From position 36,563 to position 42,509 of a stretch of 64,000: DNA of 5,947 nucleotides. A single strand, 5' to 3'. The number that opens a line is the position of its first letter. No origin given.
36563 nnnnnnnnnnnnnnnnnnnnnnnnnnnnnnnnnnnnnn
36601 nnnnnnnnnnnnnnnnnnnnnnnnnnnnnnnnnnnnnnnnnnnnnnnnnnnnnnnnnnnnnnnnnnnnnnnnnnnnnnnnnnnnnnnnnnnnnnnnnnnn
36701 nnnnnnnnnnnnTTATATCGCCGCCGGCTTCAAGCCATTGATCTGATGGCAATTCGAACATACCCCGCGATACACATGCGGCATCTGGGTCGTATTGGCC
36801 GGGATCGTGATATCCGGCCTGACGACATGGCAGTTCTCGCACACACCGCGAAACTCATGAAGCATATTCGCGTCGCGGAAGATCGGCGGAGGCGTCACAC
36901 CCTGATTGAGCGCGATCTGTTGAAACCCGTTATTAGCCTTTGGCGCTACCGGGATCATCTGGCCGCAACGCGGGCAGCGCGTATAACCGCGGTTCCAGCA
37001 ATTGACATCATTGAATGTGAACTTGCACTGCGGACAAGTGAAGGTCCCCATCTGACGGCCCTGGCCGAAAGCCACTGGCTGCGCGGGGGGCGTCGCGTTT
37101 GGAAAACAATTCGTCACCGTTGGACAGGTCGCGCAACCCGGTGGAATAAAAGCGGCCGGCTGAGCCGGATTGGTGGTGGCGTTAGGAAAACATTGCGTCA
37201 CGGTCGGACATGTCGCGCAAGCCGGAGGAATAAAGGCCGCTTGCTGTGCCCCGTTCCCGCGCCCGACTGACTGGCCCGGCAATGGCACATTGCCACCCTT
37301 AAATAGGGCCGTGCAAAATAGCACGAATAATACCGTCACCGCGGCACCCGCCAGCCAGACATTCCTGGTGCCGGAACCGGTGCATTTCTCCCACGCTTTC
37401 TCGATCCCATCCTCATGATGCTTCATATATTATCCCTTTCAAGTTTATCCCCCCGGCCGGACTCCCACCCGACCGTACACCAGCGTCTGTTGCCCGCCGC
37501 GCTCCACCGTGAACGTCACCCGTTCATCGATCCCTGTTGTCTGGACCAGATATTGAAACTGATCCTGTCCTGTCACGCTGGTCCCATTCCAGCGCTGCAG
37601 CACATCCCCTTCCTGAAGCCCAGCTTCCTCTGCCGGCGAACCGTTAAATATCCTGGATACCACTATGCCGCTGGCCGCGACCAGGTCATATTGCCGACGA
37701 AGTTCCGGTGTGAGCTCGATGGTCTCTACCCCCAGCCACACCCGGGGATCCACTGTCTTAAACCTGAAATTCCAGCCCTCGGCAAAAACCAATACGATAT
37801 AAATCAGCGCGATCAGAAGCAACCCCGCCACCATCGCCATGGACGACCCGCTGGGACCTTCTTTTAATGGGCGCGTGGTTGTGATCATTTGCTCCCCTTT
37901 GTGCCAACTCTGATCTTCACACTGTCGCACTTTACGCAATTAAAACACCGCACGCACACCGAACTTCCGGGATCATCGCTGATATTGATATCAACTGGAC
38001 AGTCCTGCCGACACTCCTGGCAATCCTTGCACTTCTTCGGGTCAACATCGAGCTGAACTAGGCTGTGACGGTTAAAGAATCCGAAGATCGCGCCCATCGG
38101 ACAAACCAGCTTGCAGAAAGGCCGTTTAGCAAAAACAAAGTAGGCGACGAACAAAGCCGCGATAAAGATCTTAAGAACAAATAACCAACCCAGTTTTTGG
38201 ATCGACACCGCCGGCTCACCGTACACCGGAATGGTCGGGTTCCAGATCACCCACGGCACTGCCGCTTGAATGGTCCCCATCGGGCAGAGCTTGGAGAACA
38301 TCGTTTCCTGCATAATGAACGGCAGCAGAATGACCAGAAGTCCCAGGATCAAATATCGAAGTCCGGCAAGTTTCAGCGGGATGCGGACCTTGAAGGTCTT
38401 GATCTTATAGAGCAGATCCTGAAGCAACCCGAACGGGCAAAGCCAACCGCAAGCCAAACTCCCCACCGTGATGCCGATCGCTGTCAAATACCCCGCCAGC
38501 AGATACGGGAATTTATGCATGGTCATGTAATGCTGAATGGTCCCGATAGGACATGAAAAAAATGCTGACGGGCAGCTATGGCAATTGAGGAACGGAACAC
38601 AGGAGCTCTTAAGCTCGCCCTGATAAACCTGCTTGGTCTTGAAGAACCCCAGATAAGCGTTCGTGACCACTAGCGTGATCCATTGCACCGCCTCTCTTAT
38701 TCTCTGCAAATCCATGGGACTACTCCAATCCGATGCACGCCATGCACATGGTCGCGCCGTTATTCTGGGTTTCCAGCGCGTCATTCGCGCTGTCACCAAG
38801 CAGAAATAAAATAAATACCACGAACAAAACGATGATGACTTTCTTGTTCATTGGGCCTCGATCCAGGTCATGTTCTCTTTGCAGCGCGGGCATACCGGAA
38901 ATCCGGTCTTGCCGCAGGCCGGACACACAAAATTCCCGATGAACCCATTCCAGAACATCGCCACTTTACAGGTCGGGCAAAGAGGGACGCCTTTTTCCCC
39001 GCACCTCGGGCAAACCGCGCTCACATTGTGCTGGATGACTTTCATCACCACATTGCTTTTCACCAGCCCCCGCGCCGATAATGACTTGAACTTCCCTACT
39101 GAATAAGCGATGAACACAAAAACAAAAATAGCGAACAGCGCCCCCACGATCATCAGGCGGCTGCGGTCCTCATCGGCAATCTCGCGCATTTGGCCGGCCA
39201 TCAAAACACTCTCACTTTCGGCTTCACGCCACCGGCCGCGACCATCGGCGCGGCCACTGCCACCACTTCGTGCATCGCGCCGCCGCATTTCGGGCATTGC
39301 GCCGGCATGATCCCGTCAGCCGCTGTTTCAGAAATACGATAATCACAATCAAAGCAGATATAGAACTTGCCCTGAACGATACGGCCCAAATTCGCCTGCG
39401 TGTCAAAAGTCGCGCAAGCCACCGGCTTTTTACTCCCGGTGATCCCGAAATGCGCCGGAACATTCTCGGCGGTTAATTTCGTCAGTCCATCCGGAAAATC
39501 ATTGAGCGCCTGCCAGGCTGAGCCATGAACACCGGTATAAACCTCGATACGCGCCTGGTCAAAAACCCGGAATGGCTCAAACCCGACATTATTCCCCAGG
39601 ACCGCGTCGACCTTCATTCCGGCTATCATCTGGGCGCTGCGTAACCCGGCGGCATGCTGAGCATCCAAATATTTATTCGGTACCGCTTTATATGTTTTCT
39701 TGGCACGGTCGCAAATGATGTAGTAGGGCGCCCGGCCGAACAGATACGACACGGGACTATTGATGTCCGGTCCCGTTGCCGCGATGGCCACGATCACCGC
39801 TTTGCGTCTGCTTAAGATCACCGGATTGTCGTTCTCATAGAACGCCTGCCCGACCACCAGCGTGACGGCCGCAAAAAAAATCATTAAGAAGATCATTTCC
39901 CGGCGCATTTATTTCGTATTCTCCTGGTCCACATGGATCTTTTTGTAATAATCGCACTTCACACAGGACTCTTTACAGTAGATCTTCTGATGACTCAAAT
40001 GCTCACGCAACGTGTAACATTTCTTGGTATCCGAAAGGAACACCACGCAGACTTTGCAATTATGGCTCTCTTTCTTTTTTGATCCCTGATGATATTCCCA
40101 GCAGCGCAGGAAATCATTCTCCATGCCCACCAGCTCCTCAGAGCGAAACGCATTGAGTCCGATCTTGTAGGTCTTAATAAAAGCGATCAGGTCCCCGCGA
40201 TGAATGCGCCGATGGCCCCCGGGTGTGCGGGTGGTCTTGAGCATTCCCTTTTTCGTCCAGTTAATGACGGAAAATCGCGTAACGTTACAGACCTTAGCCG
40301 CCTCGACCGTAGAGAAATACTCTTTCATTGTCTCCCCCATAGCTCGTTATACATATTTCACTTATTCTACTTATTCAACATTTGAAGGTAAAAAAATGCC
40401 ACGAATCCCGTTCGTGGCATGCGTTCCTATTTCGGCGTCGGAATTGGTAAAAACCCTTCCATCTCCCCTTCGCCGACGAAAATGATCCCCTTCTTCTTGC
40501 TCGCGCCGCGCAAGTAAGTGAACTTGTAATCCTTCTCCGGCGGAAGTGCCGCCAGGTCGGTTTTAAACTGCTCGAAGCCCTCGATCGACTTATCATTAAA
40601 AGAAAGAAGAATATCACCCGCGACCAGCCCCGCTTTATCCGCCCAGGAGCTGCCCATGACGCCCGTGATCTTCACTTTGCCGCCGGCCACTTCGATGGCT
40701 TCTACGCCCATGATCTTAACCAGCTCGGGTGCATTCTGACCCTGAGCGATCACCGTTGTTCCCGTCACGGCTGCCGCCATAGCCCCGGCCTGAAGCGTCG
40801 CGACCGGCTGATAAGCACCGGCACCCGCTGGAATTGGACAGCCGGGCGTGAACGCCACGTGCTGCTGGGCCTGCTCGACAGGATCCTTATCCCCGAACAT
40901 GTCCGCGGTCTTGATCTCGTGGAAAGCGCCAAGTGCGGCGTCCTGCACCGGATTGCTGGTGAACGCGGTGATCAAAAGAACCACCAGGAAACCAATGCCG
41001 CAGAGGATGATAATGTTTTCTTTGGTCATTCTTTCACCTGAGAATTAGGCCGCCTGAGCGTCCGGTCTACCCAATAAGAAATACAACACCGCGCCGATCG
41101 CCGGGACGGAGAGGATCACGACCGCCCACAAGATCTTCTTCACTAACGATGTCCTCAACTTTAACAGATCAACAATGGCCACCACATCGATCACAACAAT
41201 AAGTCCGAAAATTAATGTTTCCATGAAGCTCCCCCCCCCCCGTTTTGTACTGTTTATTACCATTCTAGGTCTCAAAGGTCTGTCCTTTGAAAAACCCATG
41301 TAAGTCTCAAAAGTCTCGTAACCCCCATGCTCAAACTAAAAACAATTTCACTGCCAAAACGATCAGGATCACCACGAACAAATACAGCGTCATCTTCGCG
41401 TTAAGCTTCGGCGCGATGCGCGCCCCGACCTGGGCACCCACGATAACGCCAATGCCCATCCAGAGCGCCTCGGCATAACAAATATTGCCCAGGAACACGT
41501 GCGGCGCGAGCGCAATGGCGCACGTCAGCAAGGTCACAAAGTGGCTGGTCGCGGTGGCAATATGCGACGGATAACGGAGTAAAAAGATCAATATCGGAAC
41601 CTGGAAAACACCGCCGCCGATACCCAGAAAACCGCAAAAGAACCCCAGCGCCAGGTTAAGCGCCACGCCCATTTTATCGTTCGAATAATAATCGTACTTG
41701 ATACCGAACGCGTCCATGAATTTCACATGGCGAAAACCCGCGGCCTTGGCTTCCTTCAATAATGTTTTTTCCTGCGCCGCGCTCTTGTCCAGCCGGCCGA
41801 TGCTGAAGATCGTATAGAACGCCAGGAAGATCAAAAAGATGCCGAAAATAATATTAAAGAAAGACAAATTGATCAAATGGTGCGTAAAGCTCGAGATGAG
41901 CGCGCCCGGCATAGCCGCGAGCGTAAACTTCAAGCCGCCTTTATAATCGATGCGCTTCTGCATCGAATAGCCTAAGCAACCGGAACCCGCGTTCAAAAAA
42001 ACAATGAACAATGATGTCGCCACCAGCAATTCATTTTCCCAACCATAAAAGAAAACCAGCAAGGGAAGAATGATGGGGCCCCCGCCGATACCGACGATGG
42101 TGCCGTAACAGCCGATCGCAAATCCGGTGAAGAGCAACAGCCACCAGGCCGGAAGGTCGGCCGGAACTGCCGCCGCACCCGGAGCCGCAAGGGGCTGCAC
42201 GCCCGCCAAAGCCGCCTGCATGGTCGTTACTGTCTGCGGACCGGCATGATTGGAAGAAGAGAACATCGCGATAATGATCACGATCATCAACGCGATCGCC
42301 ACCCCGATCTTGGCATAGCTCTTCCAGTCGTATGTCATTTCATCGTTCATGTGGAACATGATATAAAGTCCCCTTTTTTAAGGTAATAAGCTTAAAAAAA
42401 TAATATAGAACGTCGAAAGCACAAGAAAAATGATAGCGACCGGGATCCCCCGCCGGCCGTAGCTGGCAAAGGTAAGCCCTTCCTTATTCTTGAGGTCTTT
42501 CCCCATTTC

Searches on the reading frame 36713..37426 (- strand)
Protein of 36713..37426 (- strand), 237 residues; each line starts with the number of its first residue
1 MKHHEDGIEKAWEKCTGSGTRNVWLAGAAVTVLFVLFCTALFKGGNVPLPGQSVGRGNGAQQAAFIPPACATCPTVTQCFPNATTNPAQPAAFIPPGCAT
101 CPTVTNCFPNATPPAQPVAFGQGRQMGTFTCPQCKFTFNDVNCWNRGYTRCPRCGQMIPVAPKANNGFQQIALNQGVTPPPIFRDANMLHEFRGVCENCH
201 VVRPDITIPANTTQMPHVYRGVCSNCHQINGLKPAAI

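Call 19: search_protein_families(library=pfam, proteins=[window:36713-37426:-], max_evalue=0.01)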
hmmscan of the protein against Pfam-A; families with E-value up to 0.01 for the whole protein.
window:36713-37426:- (237 aa): 1 family
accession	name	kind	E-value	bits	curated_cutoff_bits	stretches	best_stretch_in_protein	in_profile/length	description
PF18509.6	MCR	-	3.7e-10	39.6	30.4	2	208-229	3-26/30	Magnetochrome domain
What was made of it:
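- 36713..37426 (-): Magnetochrome (2 x MCR) protein of unit 2. Pfam MCR 3.7e-10 (call 19)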

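Call 20: search_protein_families(library=ncbifam, proteins=[window:36713-37426:-], max_evalue=0.01)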
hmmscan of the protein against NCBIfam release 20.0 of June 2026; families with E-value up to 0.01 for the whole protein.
window:36713-37426:- (237 aa): 2 families
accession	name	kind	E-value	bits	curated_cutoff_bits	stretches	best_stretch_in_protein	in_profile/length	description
NF040965.1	MamP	equivalog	4.3e-07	29.8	300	2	212-230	228-246/290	magnetosome magnetite formation protein MamP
NF040992.1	MamT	equivalog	4.8e-07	30.3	200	1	211-235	76-100/153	magnetosome protein MamT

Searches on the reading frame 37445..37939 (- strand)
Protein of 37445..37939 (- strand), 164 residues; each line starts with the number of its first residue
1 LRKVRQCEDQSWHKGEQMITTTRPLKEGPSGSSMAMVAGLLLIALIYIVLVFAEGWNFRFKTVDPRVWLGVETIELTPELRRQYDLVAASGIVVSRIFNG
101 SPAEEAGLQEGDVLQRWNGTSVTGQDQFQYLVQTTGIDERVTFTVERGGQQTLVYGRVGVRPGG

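Call 19: search_protein_families(library=pfam, proteins=[window:37445-37939:-], max_evalue=0.01)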
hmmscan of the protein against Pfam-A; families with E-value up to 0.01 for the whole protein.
window:37445-37939:- (164 aa): 3 families
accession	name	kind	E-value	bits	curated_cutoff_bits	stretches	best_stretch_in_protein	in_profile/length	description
PF13180.12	PDZ_2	-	5.3e-10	39.9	27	1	69-151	3-73/80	PDZ domain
PF17820.7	PDZ_6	-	5.9e-09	36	27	1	94-147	2-54/54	PDZ domain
PF00595.29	PDZ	-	4.5e-07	30.6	23.2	1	89-145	24-80/81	PDZ domain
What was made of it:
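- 37445..37939 (-): PDZ protein of unit 2. Pfam PDZ_2 5.3e-10 (call 19)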

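Call 20: search_protein_families(library=ncbifam, proteins=[window:37445-37939:-], max_evalue=0.01)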
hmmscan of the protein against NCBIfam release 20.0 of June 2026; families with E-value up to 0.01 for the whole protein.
window:37445-37939:- (164 aa): 21 families
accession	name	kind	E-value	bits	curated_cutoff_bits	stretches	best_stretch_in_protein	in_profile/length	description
TIGR02037.1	degP_htrA_DO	subfamily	6.5e-18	64.9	416.2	1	66-154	235-323/434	Do family serine endopeptidase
NF041521.1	HhoA_HhoB_HtrA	equivalog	1.8e-15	57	450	1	66-154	231-327/335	HhoA/HhoB/HtrA family serine endopeptidase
NF041199.1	trx7_PDZ_seleno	equivalog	2.4e-08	33.3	300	1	90-151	203-265/390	Trx7/PDZ domain-containing (seleno)protein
NF047968.1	SerProtHtrA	equivalog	3e-08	33.4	470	1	66-152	264-351/357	serine protease HtrA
NF007526.1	PRK10139.1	equivalog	4.1e-07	29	756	1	66-152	267-353/456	serine endoprotease DegQ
NF008189.1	PRK10942.1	equivalog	5.3e-07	28.5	720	1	66-153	289-376/477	serine endoprotease DegP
TIGR01713.1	typeII_sec_gspC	equivalog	6.1e-07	29.3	101.6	1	104-155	205-256/259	type II secretion system protein GspC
TIGR02038.1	protease_degS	equivalog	6.7e-07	28.8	422.95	1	66-152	254-340/351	outer membrane-stress sensor serine endopeptidase DegS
NF040965.1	MamP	equivalog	1.6e-06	28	300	1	68-151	113-195/290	magnetosome magnetite formation protein MamP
NF040960.1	MamE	equivalog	1.6e-06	27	800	1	60-151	437-528/659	magnetosome formation protease MamE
TIGR00054.1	TIGR00054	equivalog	6.3e-06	25.3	147.55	1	90-150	202-261/421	RIP metalloprotease RseP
TIGR02860.1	spore_IV_B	equivalog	4.1e-05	22.7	305.25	1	101-151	124-173/402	SpoIVB peptidase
NF041515.1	GspC_delta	equivalog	0.00013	21.8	150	1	90-152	242-304/311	type II secretion system protein GspC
NF008147.1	PRK10898.1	equivalog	0.00022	20.5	408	1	66-125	255-314/352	outer membrane-stress sensor serine endopeptidase DegS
NF050055.1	SerProtHtrAMycob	equivalog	0.00029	19.9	800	1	88-151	428-491/502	serine protease HtrA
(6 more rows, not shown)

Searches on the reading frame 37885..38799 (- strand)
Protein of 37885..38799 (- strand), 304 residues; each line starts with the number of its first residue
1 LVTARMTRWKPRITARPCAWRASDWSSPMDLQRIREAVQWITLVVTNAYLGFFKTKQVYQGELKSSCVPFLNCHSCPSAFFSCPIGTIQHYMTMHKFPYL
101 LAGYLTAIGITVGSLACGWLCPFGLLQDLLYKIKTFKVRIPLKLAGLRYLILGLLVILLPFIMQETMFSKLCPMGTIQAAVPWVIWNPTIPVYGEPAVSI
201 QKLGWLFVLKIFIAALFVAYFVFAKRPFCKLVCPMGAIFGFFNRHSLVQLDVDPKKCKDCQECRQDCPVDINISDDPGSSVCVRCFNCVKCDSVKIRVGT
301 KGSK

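Call 19: search_protein_families(library=pfam, proteins=[window:37885-38799:-], max_evalue=0.01)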
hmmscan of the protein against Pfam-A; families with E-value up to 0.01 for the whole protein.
window:37885-38799:- (304 aa): 2 families
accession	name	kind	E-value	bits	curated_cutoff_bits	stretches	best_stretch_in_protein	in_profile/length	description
PF12801.12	Fer4_5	-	1.5e-14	54.1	22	2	101-139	8-46/48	4Fe-4S binding domain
PF12838.12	Fer4_7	-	3.9e-05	24.5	27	1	228-271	7-52/52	4Fe-4S dicluster domain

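Call 20: search_protein_families(library=ncbifam, proteins=[window:37885-38799:-], max_evalue=0.01)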
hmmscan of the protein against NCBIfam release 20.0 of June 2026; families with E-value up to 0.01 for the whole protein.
window:37885-38799:- (304 aa): 9 families
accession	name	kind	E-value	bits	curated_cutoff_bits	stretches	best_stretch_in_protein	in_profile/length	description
TIGR02163.1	napH_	subfamily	3e-15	56.5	213.05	1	51-292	19-240/255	NapH/MauN family ferredoxin-type protein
NF007013.0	PRK09477.1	equivalog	4.6e-14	52.2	234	1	108-291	96-265/286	quinol dehydrogenase ferredoxin subunit NapH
NF046105.1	TransRegNosR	equivalog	9.2e-09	34.1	1000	1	115-292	499-662/680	transcriptional regulator NosR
NF043039.1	HgcAB_like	equivalog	1.8e-07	31.1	285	1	115-291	158-337/350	HgcAB-like fusion protein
NF007382.0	PRK09898.1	equivalog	1.8e-05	24.4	213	1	224-290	126-191/208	ferredoxin-like protein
NF045874.1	Vhu_polyferre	exception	0.00066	18.5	600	1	229-293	38-100/381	F420-non-reducing hydrogenase associated-polyferredoxin VhuB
NF058577.1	FdxA_fam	equivalog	0.0017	18.5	65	1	229-270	15-51/52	4Fe-4S ferredoxin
TIGR02951.1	DMSO_dmsB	equivalog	0.0058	16.7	214.1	1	224-289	67-128/161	DMSO/selenate family reductase complex B subunit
NF045490.1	FdxA_Protbact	equivalog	0.0084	16.3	135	1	229-275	17-58/104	ferredoxin FdxA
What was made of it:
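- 37885..38799 (-): NapH-like polyferredoxin membrane protein. Pfam Fer4_5 1.5e-14; NCBIfam napH 3e-15 (calls 19, 20)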

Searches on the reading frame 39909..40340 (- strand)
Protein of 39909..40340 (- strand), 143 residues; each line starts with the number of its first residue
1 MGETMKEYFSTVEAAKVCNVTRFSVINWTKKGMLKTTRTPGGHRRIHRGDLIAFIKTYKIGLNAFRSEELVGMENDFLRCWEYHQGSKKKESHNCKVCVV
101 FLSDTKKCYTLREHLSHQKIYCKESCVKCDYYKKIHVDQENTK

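Call 19: search_protein_families(library=pfam, proteins=[window:39909-40340:-], max_evalue=0.01)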
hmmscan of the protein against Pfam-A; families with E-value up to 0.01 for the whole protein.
window:39909-40340:- (143 aa): 2 families
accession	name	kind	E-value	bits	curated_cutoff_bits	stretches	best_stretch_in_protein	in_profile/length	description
PF12728.13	HTH_17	-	4.5e-08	33.7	27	1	8-57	1-49/51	Helix-turn-helix domain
PF00376.29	MerR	-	9e-05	22.7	28.2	1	13-45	4-37/38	MerR family regulatory protein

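Call 20: search_protein_families(library=ncbifam, proteins=[window:39909-40340:-], max_evalue=0.01)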
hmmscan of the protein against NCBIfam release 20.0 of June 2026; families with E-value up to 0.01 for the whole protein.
window:39909-40340:- (143 aa): 4 families
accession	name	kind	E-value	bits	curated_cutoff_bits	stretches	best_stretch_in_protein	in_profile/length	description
NF033787.1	HTH_BldC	subfamily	9.8e-09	34.9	77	1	12-51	6-45/49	BldC family transcriptional regulator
TIGR01764.1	excise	domain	8e-08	32.5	28.8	1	8-56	1-48/49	excisionase family DNA-binding protein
NF033518.0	transpos_IS607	equivalog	0.00017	21.2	110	1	13-55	2-44/187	IS607 family transposase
NF011617.0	PRK15043.1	equivalog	0.0052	16.1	417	1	10-51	5-47/243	HTH-type transcriptional regulator MlrA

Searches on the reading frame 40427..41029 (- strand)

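Call 19: search_protein_families(library=pfam, proteins=[window:40427-41029:-], max_evalue=0.01)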
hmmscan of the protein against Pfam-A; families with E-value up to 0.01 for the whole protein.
window:40427-41029:- (200 aa): 3 families
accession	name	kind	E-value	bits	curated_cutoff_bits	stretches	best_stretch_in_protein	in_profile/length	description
PF13180.12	PDZ_2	-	9.3e-07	29.5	27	1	107-179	3-74/80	PDZ domain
PF17820.7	PDZ_6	-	3.7e-06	27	27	1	121-154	2-35/54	PDZ domain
PF00595.29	PDZ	-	0.0019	19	23.2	1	117-154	25-62/81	PDZ domain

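Call 20: search_protein_families(library=ncbifam, proteins=[window:40427-41029:-], max_evalue=0.01)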
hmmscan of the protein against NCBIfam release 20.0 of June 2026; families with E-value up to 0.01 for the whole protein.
window:40427-41029:- (200 aa): 8 families
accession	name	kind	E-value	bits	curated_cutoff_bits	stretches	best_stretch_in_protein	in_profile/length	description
TIGR02037.1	degP_htrA_DO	subfamily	1.4e-09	37.4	416.2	1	98-180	244-322/434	Do family serine endopeptidase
NF008189.1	PRK10942.1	equivalog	8e-08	31.2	720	1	100-175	300-371/477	serine endoprotease DegP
NF007526.1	PRK10139.1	equivalog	2.1e-06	26.7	756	1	120-177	294-351/456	serine endoprotease DegQ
NF040965.1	MamP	equivalog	5.6e-06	26.2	300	1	130-180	147-197/290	magnetosome magnetite formation protein MamP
NF040960.1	MamE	equivalog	2.9e-05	22.9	800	1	76-177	427-527/659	magnetosome formation protease MamE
NF041199.1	trx7_PDZ_seleno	equivalog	0.00015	20.9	300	1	120-179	206-266/390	Trx7/PDZ domain-containing (seleno)protein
NF047968.1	SerProtHtrA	equivalog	0.00029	20.3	470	1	103-178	277-350/357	serine protease HtrA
TIGR02038.1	protease_degS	equivalog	0.00036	19.8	422.95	1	117-179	279-340/351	outer membrane-stress sensor serine endopeptidase DegS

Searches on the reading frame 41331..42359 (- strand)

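Call 19: search_protein_families(library=pfam, proteins=[window:41331-42359:-], max_evalue=0.01)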
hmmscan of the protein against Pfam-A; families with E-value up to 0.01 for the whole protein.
window:41331-42359:- (342 aa): 1 family
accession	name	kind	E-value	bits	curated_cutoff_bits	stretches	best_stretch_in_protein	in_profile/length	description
PF01925.25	TauE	-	4.5e-54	184.1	32.6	2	75-339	1-237/237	Sulfite exporter TauE/SafE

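Call 20: search_protein_families(library=ncbifam, proteins=[window:41331-42359:-], max_evalue=0.01)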
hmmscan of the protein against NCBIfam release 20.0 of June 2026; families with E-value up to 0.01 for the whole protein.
window:41331-42359:- (342 aa): 2 families
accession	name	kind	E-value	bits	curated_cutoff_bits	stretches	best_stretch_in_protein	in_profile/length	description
NF040961.1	MamO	equivalog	2.5e-10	39.4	800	1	75-340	373-648/648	magnetosome protein MamO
NF007909.0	PRK10621.1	equivalog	6e-05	22.5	383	1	236-340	147-251/266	hypothetical protein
